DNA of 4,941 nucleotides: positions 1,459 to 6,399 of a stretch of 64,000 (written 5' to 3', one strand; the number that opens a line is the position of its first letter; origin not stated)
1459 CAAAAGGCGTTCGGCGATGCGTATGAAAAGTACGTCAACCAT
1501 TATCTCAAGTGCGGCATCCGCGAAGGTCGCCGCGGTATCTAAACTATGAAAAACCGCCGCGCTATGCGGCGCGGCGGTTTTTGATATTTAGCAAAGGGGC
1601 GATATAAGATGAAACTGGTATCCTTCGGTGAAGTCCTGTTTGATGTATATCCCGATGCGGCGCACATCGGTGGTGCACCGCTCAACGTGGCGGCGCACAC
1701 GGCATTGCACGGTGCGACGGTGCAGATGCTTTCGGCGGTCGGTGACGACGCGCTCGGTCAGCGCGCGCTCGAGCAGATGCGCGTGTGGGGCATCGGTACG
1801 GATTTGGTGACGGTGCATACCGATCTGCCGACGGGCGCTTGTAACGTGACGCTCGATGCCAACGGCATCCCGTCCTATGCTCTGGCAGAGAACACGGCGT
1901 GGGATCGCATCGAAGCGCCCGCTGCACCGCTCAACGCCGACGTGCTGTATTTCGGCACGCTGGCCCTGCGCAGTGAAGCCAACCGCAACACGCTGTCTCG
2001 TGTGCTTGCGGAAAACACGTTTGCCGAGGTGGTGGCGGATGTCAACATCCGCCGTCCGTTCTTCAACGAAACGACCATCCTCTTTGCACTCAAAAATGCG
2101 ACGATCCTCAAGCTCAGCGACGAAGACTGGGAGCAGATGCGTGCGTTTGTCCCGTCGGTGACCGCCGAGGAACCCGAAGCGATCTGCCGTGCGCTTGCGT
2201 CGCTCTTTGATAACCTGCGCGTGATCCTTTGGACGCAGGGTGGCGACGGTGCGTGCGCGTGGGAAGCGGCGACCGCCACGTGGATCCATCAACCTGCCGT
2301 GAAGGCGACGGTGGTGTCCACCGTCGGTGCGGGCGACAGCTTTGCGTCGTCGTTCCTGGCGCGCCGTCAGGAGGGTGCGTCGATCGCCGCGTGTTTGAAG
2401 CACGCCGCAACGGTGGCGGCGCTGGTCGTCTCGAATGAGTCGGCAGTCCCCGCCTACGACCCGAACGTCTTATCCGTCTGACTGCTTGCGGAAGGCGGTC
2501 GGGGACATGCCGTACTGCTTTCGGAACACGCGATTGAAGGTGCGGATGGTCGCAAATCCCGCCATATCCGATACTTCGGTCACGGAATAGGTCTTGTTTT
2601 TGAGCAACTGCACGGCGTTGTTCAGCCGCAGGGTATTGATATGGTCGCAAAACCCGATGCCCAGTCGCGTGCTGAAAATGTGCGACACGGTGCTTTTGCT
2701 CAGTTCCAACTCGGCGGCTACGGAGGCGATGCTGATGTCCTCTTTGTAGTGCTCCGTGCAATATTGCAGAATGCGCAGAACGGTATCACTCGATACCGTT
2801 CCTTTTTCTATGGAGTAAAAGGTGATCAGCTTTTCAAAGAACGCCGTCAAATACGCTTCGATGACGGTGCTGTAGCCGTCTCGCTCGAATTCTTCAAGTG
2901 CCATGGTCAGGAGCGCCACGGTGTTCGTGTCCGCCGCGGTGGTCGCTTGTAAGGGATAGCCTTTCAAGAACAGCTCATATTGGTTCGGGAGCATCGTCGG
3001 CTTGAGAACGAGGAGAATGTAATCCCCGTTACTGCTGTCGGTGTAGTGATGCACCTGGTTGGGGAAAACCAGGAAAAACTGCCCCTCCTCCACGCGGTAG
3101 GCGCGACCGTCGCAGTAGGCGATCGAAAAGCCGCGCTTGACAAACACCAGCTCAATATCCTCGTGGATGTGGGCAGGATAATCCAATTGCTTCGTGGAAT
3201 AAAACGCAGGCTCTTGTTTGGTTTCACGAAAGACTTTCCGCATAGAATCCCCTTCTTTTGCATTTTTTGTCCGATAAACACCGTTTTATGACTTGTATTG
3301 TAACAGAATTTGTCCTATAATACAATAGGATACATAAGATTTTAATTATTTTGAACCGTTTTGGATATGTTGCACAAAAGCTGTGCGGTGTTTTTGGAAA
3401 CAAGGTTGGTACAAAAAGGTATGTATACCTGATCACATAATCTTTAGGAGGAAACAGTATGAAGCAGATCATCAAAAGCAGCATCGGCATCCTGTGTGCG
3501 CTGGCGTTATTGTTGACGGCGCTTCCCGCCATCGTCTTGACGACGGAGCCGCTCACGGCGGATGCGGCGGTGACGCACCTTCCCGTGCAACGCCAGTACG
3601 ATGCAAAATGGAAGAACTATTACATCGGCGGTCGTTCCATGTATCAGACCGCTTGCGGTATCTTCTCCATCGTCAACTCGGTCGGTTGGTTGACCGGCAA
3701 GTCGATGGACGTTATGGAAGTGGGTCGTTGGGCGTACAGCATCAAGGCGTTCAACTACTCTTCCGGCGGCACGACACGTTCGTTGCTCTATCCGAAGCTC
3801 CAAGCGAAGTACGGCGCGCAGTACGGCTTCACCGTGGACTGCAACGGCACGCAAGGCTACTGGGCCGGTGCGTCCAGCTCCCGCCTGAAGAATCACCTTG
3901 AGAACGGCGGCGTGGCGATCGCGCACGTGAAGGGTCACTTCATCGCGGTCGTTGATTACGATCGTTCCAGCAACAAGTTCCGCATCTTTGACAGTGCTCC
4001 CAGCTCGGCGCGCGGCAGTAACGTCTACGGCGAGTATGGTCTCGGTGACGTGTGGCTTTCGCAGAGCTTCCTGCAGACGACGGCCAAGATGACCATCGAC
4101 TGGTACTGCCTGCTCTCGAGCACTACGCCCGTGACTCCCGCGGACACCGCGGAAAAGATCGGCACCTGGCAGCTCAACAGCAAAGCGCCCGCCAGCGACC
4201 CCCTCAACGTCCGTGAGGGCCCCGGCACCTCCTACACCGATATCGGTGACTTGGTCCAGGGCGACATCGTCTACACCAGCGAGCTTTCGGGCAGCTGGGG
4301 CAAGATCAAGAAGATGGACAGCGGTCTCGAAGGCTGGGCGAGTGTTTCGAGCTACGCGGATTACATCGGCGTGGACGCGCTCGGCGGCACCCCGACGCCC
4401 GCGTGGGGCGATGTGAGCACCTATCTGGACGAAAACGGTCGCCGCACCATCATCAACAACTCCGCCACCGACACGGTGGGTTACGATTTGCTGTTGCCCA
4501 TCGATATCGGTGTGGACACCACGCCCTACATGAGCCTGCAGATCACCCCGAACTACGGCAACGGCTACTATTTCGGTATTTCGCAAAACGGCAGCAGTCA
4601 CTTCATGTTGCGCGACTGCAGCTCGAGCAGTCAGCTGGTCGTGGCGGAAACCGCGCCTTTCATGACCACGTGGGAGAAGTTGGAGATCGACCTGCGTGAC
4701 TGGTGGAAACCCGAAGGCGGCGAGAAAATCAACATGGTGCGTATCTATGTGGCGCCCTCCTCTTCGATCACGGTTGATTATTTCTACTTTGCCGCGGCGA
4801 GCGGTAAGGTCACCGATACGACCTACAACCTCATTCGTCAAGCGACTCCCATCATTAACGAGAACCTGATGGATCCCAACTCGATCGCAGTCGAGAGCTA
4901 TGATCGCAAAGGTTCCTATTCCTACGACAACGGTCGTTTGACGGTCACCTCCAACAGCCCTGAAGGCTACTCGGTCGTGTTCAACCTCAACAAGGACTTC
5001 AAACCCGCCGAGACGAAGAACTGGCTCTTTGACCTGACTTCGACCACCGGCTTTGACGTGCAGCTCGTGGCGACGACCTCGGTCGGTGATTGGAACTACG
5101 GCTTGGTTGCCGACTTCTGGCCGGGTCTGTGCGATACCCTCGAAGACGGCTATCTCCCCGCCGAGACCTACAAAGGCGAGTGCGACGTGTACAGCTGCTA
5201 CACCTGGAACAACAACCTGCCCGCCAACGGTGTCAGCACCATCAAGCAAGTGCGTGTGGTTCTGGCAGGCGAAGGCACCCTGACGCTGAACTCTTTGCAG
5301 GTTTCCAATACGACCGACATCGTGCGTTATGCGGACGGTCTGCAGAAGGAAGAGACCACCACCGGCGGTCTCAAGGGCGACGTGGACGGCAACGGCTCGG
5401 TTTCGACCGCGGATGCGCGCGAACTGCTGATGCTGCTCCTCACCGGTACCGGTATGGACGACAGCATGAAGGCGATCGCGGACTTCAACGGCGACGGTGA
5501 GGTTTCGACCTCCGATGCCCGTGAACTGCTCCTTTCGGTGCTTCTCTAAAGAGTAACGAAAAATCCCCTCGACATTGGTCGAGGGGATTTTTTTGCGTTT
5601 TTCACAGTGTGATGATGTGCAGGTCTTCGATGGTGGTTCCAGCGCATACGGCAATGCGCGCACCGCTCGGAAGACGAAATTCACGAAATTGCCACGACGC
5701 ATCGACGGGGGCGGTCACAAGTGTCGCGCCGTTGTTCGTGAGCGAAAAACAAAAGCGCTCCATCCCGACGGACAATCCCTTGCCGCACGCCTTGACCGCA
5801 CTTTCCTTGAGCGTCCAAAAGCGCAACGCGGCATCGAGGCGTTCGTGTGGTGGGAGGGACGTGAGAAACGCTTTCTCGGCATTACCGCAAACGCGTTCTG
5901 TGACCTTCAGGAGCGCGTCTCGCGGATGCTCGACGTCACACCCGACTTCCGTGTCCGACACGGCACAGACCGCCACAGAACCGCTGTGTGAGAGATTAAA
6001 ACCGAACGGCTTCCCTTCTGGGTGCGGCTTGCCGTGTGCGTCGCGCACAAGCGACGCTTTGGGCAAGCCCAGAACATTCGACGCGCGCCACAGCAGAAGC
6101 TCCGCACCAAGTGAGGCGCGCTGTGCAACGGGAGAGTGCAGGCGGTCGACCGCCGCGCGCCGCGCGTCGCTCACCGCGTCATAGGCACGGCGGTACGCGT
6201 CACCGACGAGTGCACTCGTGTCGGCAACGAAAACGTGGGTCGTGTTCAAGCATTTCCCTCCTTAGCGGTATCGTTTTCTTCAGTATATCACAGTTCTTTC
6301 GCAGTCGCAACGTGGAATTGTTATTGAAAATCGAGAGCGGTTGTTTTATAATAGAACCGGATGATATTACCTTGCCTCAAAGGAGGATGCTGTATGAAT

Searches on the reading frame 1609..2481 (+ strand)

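Call 16: search_protein_families(library=pfam, proteins=[window:1609-2481:+], max_evalue=0.01)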
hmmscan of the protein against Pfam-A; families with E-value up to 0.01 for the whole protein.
window:1609-2481:+ (290 aa): 1 family
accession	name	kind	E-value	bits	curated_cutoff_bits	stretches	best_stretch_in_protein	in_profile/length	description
PF00294.29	PfkB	-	2e-38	132.9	25.8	1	19-280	34-296/302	pfkB family carbohydrate kinase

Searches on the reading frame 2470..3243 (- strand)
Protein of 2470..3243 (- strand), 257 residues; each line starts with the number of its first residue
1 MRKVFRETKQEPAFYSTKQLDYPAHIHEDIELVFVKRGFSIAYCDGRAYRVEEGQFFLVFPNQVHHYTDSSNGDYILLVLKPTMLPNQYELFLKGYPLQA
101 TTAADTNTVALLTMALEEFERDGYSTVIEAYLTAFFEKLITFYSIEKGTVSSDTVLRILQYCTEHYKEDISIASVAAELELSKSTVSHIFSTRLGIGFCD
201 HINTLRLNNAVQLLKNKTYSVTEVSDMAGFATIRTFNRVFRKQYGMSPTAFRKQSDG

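Call 16: search_protein_families(library=pfam, proteins=[window:2470-3243:-], max_evalue=0.01)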
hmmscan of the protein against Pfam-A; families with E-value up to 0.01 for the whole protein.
window:2470-3243:- (257 aa): 6 families
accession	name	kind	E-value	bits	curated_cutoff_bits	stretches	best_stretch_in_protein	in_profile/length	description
PF12833.13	HTH_18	-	2.2e-20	73.2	33.6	1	176-254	2-80/80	Helix-turn-helix domain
PF00165.29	HTH_AraC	-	2.4e-14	53.5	26.6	2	219-253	9-42/42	Bacterial regulatory helix-turn-helix proteins, AraC family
PF02311.25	AraC_binding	-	5.4e-10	39.6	21.1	1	18-81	12-75/135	AraC-like ligand binding domain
PF07883.17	Cupin_2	-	4.4e-07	30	27.2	1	22-78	11-67/70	Cupin domain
PF13542.12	HTH_Tnp_ISL3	-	0.0013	18.5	27.4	0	160-191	18-48/51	Helix-turn-helix domain of transposase family ISL3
PF12840.13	HTH_20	-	0.0022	18.4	27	1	151-188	2-37/51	Helix-turn-helix domain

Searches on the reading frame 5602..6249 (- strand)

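Call 16: search_protein_families(library=pfam, proteins=[window:5602-6249:-], max_evalue=0.01)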
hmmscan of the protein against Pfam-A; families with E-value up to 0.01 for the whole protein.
window:5602-6249:- (215 aa): 2 families
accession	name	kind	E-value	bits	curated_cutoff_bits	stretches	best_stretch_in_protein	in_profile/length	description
PF01648.25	ACPS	-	3.3e-15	56.5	25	1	102-202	2-111/111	4'-phosphopantetheinyl transferase superfamily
PF22624.1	AASDHPPT_N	-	0.00096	19.8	27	1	19-97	10-97/100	4'-phosphopantetheinyl transferase, N-terminal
